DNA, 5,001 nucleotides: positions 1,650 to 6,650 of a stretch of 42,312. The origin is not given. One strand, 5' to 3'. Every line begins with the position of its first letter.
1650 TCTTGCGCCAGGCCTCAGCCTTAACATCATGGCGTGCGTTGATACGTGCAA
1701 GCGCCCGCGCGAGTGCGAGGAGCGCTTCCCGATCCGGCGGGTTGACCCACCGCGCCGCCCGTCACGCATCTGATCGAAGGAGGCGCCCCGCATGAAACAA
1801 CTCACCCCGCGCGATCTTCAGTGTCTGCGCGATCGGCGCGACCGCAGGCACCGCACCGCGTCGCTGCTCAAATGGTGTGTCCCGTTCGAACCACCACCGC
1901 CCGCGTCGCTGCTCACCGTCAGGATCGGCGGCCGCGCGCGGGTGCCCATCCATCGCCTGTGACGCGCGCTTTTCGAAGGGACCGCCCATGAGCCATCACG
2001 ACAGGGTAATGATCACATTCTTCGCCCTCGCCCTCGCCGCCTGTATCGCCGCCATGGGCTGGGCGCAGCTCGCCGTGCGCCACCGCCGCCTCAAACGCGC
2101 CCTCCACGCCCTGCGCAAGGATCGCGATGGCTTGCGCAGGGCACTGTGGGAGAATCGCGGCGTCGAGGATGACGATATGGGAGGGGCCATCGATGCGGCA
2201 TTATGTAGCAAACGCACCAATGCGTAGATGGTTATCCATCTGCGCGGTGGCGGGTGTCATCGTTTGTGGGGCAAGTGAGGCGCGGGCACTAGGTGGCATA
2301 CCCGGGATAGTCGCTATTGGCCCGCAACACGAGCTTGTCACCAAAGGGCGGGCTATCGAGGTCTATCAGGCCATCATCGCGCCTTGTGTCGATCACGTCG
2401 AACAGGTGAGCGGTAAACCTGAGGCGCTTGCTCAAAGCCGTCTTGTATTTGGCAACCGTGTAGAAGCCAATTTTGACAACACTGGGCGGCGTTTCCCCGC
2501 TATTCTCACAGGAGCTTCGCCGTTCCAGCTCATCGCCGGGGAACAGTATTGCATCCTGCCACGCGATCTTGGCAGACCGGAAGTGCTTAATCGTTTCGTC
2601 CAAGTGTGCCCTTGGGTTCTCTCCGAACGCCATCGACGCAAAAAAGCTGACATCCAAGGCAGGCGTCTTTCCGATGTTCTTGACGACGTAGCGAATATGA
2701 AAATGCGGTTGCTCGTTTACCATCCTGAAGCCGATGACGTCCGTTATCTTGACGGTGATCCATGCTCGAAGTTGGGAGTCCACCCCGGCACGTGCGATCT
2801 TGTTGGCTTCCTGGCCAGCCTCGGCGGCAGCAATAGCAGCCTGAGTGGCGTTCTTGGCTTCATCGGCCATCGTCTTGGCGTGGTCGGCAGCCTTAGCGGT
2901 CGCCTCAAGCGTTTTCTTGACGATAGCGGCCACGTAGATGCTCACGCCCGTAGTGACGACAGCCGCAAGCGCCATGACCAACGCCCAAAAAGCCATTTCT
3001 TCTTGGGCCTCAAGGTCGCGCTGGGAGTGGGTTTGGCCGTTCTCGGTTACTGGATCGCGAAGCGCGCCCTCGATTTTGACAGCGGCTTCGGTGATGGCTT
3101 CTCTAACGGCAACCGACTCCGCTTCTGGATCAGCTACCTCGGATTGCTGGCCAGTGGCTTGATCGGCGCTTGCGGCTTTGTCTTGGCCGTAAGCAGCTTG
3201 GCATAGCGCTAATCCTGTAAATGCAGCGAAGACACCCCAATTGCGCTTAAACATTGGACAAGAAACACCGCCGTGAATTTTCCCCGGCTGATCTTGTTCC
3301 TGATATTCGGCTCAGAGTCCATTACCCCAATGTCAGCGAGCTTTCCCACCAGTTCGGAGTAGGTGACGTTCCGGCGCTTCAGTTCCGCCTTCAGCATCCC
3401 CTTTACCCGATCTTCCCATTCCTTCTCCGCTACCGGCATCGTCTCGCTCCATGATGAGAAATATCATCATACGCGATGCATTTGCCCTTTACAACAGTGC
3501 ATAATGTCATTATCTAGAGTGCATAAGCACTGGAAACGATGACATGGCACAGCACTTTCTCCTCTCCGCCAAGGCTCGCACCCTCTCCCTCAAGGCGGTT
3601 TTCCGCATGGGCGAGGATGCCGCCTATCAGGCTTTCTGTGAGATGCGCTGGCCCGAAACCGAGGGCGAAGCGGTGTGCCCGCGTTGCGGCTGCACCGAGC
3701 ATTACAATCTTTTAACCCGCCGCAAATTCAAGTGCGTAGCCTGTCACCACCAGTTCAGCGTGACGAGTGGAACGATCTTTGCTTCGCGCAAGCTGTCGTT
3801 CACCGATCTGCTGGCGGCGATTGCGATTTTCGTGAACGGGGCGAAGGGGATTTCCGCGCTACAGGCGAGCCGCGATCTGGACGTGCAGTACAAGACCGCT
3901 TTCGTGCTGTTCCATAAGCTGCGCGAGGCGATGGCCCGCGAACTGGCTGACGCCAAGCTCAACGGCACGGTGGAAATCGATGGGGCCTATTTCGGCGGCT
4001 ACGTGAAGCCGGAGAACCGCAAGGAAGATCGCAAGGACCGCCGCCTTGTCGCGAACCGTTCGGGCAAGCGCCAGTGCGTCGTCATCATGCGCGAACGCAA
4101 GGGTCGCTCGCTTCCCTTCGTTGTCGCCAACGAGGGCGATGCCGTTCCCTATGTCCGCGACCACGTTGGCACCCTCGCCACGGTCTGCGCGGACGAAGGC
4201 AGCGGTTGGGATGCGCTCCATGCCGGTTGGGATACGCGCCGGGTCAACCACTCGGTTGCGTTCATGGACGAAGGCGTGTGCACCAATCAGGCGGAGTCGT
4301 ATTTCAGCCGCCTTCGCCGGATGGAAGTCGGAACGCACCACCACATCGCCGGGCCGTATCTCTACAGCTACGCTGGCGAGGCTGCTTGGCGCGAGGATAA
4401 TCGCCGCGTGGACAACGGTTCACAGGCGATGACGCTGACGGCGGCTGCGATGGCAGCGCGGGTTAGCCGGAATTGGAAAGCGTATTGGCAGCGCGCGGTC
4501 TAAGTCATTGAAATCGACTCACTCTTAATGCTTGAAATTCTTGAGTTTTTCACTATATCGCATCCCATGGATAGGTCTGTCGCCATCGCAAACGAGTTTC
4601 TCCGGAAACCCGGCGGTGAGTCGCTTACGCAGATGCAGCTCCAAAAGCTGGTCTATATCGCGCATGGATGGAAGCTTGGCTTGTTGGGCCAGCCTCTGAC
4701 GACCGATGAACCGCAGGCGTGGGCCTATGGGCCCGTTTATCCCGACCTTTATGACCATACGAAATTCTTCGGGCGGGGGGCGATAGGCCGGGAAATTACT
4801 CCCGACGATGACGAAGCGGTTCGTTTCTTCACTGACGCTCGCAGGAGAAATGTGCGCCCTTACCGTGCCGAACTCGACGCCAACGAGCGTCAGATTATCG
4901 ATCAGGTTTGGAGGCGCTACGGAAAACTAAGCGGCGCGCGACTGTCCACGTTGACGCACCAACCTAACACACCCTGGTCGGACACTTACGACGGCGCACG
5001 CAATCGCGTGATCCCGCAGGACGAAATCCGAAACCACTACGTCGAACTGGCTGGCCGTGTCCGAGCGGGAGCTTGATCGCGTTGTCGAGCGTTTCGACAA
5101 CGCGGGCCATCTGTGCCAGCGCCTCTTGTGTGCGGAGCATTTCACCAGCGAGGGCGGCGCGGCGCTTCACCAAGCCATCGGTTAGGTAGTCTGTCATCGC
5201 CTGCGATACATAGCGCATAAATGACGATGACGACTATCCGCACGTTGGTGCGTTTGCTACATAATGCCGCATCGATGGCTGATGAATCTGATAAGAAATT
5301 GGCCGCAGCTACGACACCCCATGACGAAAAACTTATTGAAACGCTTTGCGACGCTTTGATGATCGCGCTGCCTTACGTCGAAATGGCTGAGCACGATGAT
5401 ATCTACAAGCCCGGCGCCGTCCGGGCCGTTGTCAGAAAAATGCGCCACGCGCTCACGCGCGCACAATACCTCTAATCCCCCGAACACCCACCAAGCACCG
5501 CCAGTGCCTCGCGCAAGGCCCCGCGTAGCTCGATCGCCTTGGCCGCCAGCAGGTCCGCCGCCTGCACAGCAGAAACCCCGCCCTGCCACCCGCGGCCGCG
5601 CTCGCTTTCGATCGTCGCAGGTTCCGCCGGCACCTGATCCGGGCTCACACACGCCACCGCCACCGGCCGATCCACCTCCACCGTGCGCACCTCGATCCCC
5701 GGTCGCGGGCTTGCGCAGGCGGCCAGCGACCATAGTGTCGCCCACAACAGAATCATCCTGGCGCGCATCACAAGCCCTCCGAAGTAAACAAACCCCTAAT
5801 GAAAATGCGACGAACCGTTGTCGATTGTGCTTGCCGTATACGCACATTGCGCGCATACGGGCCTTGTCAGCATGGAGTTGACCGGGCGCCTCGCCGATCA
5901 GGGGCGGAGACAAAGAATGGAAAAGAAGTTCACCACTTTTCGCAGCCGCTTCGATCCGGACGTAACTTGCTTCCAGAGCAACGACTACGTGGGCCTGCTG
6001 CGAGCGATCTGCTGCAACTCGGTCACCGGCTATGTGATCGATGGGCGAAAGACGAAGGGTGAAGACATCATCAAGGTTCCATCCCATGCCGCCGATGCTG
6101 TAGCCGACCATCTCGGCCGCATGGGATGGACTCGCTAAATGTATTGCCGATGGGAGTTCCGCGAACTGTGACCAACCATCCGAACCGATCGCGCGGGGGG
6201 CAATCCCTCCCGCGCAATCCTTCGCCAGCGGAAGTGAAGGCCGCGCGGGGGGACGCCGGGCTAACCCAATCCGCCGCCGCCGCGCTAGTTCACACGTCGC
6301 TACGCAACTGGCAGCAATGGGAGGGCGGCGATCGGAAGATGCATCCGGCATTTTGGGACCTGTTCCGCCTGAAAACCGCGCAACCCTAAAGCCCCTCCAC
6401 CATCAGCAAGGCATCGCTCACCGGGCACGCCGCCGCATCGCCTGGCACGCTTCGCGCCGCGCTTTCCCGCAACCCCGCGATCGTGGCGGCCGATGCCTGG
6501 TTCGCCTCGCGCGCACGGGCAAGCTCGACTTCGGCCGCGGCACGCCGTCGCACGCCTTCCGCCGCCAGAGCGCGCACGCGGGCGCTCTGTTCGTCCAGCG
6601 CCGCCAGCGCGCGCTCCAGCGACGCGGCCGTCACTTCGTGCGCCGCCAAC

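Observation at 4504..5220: Orphan Panacea (PanA-type) antitoxin-domain gene without a recognisable toxin partner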

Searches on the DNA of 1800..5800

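Call 76: search_rna_families(source=window, start=1800, end=5800, threshold=evalue, max_evalue=1)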
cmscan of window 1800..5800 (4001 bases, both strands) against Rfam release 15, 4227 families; matches with E-value up to 1: 0.
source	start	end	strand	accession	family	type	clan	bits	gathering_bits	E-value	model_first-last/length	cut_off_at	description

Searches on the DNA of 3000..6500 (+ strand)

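Call 8: search_dna_similar(query=window:3000-6500:+, collection=phages, mode=distant)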
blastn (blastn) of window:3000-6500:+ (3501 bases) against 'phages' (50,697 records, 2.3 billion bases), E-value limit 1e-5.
No match.
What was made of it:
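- Tried and rejected: blastn (distant mode) of 3000-6500 against 50,697 GenBank phages: no match (call 8).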

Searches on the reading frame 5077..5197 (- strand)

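Call 71: find_homologous_proteins(query=window:5077-5197:-, max_evalue=0.001)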
Query window:5077-5197:- (40 aa): 2 proteins with E <= 0.001 among 2 candidates.
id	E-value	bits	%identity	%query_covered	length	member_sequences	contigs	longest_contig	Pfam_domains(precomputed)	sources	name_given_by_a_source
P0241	1.8e-9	53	75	100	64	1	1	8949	-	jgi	jgi:hypothetical protein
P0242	2.0e-7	47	70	100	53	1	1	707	-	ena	-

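Call 73: find_encoding_contigs(protein=P0241, flank=5000, max_places=2)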
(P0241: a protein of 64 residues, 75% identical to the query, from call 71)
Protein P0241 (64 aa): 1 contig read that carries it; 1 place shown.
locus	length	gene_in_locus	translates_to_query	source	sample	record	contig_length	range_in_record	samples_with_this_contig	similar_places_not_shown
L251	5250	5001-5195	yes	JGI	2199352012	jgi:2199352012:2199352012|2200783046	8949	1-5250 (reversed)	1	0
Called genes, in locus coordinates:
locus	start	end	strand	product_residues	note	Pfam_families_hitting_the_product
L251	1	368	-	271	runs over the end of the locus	-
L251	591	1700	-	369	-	PF02515:CoA_transf_3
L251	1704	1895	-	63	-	-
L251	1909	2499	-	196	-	PF04909:Amidohydro_2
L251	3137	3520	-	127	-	-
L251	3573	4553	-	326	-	PF09084:NMT1, PF12974:Phosphonate-bd (faint), PF16868:NMT1_3 (weak)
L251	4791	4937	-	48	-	-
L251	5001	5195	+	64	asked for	-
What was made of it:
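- Tried and rejected: The contig of one of them was uninformative (call 73).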

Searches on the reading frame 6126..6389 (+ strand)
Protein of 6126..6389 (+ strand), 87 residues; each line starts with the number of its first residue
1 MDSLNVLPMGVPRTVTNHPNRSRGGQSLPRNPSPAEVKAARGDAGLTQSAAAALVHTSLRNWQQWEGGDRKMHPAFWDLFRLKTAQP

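Call 3: search_protein_families(library=pfam, proteins=[window:6126-6389:+], max_evalue=0.01)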
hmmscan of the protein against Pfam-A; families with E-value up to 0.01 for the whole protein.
window:6126-6389:+ (87 aa): 1 family
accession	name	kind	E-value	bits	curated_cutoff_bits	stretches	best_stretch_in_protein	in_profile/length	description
PF13560.12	HTH_31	-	1.6e-05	25.5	27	1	36-78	5-48/64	Helix-turn-helix domain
